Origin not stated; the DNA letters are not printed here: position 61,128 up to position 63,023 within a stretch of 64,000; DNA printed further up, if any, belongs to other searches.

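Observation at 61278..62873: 7TM-RGS protein encoded in the same window as two G-beta genes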

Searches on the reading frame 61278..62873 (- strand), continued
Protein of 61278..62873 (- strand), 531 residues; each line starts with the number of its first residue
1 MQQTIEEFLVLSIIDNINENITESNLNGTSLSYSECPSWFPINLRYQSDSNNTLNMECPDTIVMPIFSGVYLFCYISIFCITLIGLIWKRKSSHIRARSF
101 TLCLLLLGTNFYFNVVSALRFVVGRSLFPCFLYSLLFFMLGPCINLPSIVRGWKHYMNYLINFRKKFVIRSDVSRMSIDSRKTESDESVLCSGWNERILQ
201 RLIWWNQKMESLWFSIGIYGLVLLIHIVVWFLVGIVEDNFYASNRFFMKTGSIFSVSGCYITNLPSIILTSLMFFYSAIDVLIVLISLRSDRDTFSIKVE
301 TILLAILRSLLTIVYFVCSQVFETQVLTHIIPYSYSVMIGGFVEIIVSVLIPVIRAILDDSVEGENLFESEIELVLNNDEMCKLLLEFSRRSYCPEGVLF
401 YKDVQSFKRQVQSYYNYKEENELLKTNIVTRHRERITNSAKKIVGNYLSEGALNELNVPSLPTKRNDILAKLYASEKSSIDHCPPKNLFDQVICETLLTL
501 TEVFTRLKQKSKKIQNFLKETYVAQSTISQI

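Call 54: list_cluster_members(proteins=[P0066, P0071, P0085, P0086, P0089, P0126, P0129, P0130, P0132, P0118])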
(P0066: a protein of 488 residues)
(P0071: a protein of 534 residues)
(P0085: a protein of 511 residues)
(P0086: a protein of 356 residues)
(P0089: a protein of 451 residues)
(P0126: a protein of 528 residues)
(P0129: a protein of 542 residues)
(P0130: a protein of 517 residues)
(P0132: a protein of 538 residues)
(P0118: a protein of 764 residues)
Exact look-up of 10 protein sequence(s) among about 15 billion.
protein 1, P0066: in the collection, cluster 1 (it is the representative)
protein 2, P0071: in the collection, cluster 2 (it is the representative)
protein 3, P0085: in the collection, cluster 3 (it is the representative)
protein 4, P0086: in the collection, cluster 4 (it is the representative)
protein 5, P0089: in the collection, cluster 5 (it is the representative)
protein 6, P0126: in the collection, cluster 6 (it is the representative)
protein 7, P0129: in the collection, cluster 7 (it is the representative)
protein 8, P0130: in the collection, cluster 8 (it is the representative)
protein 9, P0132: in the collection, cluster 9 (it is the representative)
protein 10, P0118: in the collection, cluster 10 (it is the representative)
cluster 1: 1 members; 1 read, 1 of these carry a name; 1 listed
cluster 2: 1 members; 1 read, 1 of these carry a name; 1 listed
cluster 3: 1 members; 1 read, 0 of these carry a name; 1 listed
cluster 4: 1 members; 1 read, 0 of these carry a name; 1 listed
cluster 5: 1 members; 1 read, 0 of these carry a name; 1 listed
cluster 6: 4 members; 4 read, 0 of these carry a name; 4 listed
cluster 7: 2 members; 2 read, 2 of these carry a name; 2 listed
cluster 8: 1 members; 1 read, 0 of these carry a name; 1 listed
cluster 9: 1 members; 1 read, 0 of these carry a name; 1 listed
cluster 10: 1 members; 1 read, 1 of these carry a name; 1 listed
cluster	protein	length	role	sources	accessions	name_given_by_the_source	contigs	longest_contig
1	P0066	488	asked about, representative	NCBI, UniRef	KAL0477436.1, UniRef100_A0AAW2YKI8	regulator of G-protein signaling [Acrasis kona] | Regulator of G-protein signaling n=1 Tax=Acrasis kona TaxID=1008807 RepID=A0AAW2YKI8_9EUKA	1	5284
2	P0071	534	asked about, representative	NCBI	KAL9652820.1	hypothetical protein ABK040_010852 [Willaertia magna]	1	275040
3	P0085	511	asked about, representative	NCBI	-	-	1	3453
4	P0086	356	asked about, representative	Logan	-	-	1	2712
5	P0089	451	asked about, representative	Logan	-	-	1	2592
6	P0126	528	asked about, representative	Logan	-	-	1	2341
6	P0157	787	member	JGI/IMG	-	-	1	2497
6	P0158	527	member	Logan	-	-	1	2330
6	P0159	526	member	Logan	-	-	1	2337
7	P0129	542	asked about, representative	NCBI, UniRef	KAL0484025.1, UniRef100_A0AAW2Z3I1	hypothetical protein AKO1_014083 [Acrasis kona] | RGS domain-containing protein n=1 Tax=Acrasis kona TaxID=1008807 RepID=A0AAW2Z3I1_9EUKA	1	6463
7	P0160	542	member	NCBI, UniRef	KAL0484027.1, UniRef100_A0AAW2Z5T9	hypothetical protein AKO1_004658 [Acrasis kona] | RGS domain-containing protein n=1 Tax=Acrasis kona TaxID=1008807 RepID=A0AAW2Z5T9_9EUKA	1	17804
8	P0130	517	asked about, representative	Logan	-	-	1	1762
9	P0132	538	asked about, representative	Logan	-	-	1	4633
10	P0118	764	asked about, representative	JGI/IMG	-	hypothetical protein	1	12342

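Call 68: list_cluster_members(proteins=[P0101, P0106, P0116, P0120, P0124, P0133, P0137, P0141, P0144, P0150])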
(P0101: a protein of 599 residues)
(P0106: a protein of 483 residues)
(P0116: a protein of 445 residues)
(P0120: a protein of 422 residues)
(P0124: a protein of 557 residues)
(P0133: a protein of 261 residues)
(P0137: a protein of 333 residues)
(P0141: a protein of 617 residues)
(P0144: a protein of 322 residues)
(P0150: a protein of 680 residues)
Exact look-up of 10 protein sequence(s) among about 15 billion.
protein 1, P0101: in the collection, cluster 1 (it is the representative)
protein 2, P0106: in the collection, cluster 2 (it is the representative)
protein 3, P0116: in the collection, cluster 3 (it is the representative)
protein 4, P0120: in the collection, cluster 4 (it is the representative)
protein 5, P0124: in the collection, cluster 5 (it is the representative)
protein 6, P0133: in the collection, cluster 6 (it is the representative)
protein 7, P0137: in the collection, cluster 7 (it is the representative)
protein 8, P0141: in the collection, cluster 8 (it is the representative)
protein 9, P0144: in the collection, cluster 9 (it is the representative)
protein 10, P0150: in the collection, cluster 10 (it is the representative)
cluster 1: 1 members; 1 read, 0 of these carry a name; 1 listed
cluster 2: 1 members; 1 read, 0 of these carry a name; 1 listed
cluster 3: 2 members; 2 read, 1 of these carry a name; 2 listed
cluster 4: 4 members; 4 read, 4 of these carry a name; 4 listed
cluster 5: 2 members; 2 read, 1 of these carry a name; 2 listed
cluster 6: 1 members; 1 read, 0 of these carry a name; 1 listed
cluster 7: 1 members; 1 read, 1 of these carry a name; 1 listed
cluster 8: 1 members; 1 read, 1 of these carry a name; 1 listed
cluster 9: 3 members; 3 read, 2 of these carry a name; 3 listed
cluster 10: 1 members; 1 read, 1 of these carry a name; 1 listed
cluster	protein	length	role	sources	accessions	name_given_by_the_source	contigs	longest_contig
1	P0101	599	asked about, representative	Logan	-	-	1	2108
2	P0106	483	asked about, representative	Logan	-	-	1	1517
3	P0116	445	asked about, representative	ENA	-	-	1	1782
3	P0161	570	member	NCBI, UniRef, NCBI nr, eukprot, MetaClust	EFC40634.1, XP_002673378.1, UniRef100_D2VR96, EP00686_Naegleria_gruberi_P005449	predicted protein [Naegleria gruberi] | Predicted protein n=1 Tax=Naegleria gruberi TaxID=5762 RepID=D2VR96_NAEGR | uncharacterized protein NAEGRDRAFT_71509 [Naegleria gruberi]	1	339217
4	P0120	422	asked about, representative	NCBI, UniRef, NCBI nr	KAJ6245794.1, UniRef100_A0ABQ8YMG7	regulator of g protein signaling [Anaeramoeba flamelloides] | Regulator of g protein signaling n=1 Tax=Anaeramoeba flamelloides TaxID=1746091 ...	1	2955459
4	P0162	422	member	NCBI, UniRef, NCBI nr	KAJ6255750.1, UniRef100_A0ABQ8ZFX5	regulator of g protein signaling [Anaeramoeba flamelloides] | Regulator of g protein signaling n=1 Tax=Anaeramoeba flamelloides TaxID=1746091 ...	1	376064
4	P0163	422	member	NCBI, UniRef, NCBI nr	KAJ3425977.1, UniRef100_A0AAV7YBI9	regulator of g protein signaling [Anaeramoeba flamelloides] | Regulator of g protein signaling n=1 Tax=Anaeramoeba flamelloides TaxID=1746091 ...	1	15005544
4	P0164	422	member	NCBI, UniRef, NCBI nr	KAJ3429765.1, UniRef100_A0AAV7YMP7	regulator of g protein signaling [Anaeramoeba flamelloides] | Regulator of g protein signaling n=1 Tax=Anaeramoeba flamelloides TaxID=1746091 ...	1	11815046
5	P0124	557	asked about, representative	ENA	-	-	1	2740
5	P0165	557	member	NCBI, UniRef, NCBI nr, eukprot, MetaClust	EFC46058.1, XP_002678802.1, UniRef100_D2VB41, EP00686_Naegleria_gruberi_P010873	predicted protein [Naegleria gruberi] | Predicted protein n=1 Tax=Naegleria gruberi TaxID=5762 RepID=D2VB41_NAEGR | uncharacterized protein NAEGRDRAFT_66080 [Naegleria gruberi]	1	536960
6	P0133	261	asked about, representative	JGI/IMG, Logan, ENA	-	-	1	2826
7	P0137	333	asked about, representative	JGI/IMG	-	hypothetical protein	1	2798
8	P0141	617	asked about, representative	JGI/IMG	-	hypothetical protein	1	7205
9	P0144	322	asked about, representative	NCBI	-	-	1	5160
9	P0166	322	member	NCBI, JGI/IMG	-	hypothetical protein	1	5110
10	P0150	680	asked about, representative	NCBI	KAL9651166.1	hypothetical protein ABK040_008238 [Willaertia magna]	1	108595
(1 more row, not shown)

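Call 72: find_homologous_proteins(query=P0120, max_evalue=0.001)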
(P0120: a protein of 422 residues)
Query P0120 (422 aa): 8 proteins with E <= 0.001 among 4873 candidates.
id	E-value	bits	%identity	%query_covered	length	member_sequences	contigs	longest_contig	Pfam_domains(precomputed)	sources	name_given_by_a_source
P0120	2.6e-285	964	100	100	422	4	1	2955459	PF00615.25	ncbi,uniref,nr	ncbi:regulator of g protein signaling [Anaeramoeba flamelloides]|uniref:Regulator of g protein signa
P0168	3.5e-129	450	49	98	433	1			PF00003.29,PF00615.25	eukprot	eukprot:Anaeramoba_ignava/a92053_26.p1 GENE.a92053_26~~a92053_26.p1 ORF type:complete len:434 (+),sc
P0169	1.4e-97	346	43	98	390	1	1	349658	PF00615.25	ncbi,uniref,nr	ncbi:regulator of g protein signaling [Anaeramoeba ignava]|uniref:Regulator of g protein signaling n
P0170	3.4e-27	114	26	89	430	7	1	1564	PF00615.25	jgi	-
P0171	9.6e-18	83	40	27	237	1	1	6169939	PF00615.25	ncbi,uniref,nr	ncbi:hypothetical protein E5288_WYG009291 [Bos mutus]|uniref:RGS domain-containing protein n=1 Tax=B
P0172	1.0e-17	82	40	29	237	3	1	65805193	PF00615.25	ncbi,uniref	ncbi:regulator of G-protein signaling 18 isoform X1 [Ascaphus truei]|uniref:regulator of G-protein s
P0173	3.8e-10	58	38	27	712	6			PF00615.25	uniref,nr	uniref:RGS domain-containing protein n=1 Tax=Trichobilharzia regenti TaxID=157069 RepID=A0AA85J802_T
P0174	8.4e-10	56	37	27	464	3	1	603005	PF00615.25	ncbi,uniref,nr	ncbi:Regulator of G protein signaling 3 [Fasciola gigantica]|uniref:Regulator of G protein signaling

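Call 73: search_protein_families(library=pfam, proteins=[P0168, P0169, P0120, P0170], max_evalue=1)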
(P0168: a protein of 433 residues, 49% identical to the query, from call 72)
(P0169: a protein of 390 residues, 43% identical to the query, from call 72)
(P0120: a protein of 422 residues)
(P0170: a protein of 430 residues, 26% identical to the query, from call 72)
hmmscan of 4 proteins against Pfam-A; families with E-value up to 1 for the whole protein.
P0168 (433 aa): 2 families
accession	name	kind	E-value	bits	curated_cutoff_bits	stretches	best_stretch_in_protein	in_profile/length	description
PF00615.24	RGS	-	1.6e-24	86.9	23.9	1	298-410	1-114/117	Regulator of G protein signaling domain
PF00003.28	7tm_3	-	3.8e-07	30.5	33.5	1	27-251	8-222/251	7 transmembrane sweet-taste receptor of 3 GCPR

P0169 (390 aa): 2 families
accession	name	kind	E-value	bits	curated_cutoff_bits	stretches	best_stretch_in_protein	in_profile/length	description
PF00615.24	RGS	-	7.7e-14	52.5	23.9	2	282-343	1-62/117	Regulator of G protein signaling domain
PF00003.28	7tm_3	-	0.00018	21.7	33.5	1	27-169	8-131/251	7 transmembrane sweet-taste receptor of 3 GCPR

P0120 (422 aa): 3 families
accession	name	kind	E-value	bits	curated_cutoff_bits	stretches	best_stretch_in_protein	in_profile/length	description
PF00615.24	RGS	-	2e-27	96.3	23.9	1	287-399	1-114/117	Regulator of G protein signaling domain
PF05241.17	EBP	-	0.015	16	25.7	1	20-101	23-109/113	EXPERA (EXPanded EBP superfamily)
PF02660.20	G3P_acyltransf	-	0.057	13.9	24.1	1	12-97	87-154/164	Glycerol-3-phosphate acyltransferase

P0170 (430 aa): 3 families
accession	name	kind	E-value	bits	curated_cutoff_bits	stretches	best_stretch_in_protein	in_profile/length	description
PF00615.24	RGS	-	7.7e-23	81.5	23.9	1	277-392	2-116/117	Regulator of G protein signaling domain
PF14256.11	YwiC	-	0.015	16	25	1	88-184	28-124/126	YwiC-like protein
PF09128.16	RGS-like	-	0.076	13.2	27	1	322-360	52-90/191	Regulator of G protein signalling-like domain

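Call 79: search_protein_families(library=pfam, alignment_id=A6, max_evalue=0.1)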
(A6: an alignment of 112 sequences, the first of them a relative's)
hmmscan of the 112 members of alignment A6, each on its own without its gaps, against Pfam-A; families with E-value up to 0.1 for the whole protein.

A. member 1, P0018 (406 aa): 1 family
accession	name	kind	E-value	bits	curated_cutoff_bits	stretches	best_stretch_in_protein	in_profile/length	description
PF00615.24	RGS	-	2.3e-05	25.2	23.9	1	269-343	6-82/117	Regulator of G protein signaling domain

B. families by the number of members that match (of 112 scanned): 54 families (the first 25 are shown)
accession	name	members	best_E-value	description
PF00615.24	RGS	67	2e-27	Regulator of G protein signaling domain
PF09128.16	RGS-like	17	3.5e-05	Regulator of G protein signalling-like domain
PF00003.28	7tm_3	13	2.2e-10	7 transmembrane sweet-taste receptor of 3 GCPR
PF09685.15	DUF4870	2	0.0028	Domain of unknown function (DUF4870)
PF19529.4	DUF6057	2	0.0081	Family of unknown function (DUF6057)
PF13475.11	DUF4116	1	3.7e-97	Domain of unknown function (DUF4116)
PF25390.1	WD40_RLD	1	0.00014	RCC1-like domain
PF10374.15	EST1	1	0.0018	Telomerase activating protein Est1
PF19351.4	DUF5929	1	0.0022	Domain of unknown function (DUF5929)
PF13567.11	DUF4131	1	0.0046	Domain of unknown function (DUF4131)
PF07819.20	PGAP1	1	0.0064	PGAP1-like alpha/beta domain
PF17353.8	DUF5381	1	0.0069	Family of unknown function (DUF5381)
PF06398.17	Pex24p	1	0.0089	Integral peroxisomal membrane peroxin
PF03647.18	Tmemb_14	1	0.009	Transmembrane proteins 14C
PF13540.12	RCC1_2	1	0.01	Regulator of chromosome condensation (RCC1) repeat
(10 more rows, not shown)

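Call 80: search_protein_families(library=pfam, proteins=[P0072, P0081, P0082, P0084, P0090, P0101, P0106, P0115, P0121, P0141], max_evalue=0.1)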
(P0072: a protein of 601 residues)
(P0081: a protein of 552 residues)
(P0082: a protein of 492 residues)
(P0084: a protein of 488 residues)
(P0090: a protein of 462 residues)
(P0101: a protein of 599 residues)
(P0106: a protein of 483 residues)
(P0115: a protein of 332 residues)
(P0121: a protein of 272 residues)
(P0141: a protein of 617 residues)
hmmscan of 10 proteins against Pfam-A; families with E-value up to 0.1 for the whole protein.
P0072 (601 aa): 1 family
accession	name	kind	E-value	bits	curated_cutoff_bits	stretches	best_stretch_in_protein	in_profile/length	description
PF00615.24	RGS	-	6.9e-12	46.2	23.9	1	465-580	3-116/117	Regulator of G protein signaling domain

P0081 (552 aa): 2 families
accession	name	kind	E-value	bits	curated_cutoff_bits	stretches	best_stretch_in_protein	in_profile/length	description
PF00615.24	RGS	-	3.6e-07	31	23.9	1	416-492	6-82/117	Regulator of G protein signaling domain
PF19351.4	DUF5929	-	0.0022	17.9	27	1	396-489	5-96/222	Domain of unknown function (DUF5929)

P0082 (492 aa): 3 families
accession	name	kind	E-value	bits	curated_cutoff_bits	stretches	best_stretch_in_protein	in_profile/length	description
PF00615.24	RGS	-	4.1e-09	37.3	23.9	1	370-487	2-116/117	Regulator of G protein signaling domain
PF00003.28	7tm_3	-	1.2e-06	28.8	33.5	1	3-110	9-113/251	7 transmembrane sweet-taste receptor of 3 GCPR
PF09128.16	RGS-like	-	0.012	15.8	27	1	385-479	23-116/191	Regulator of G protein signalling-like domain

P0084 (488 aa): 4 families
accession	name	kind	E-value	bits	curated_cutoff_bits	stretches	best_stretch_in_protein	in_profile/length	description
PF00615.24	RGS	-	2.4e-08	34.8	23.9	1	333-472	2-117/117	Regulator of G protein signaling domain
PF16133.10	DUF4844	-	0.014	16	25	1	361-430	18-85/117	Domain of unknown function (DUF4844)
PF05008.21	V-SNARE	-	0.033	15.1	25.9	1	387-437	19-67/92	Vesicle transport v-SNARE protein N-terminus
PF20237.3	DUF6594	-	0.045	14.1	30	0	395-440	71-106/238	Family of unknown function (DUF6594)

P0090 (462 aa): 1 family
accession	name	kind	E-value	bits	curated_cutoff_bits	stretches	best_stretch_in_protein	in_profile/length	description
PF00615.24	RGS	-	2.7e-09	37.9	23.9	1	308-405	5-94/117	Regulator of G protein signaling domain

P0101 (599 aa): 1 family
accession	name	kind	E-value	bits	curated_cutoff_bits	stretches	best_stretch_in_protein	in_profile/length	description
PF00615.24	RGS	-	2.6e-13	50.8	23.9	2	318-389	4-71/117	Regulator of G protein signaling domain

P0106 (483 aa): 2 families
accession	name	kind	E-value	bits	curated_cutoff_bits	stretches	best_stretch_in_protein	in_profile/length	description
PF00615.24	RGS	-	8.5e-12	45.9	23.9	1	347-465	2-116/117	Regulator of G protein signaling domain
PF00003.28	7tm_3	-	0.0057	16.8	33.5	1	59-321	10-249/251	7 transmembrane sweet-taste receptor of 3 GCPR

P0115 (332 aa): 0 families

P0121 (272 aa): 0 families

P0141 (617 aa): 4 families
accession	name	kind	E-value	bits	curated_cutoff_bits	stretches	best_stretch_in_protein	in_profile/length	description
PF00615.24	RGS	-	2e-20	73.8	23.9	1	468-592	2-112/117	Regulator of G protein signaling domain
PF00003.28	7tm_3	-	2.2e-07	31.3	33.5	1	29-148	3-117/251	7 transmembrane sweet-taste receptor of 3 GCPR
PF09128.16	RGS-like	-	0.014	15.6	27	1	480-557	20-88/191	Regulator of G protein signalling-like domain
PF05104.17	Rib_recp_KP_reg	-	0.088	14.3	25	0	172-267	23-116/141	Ribosome receptor lysine/proline rich region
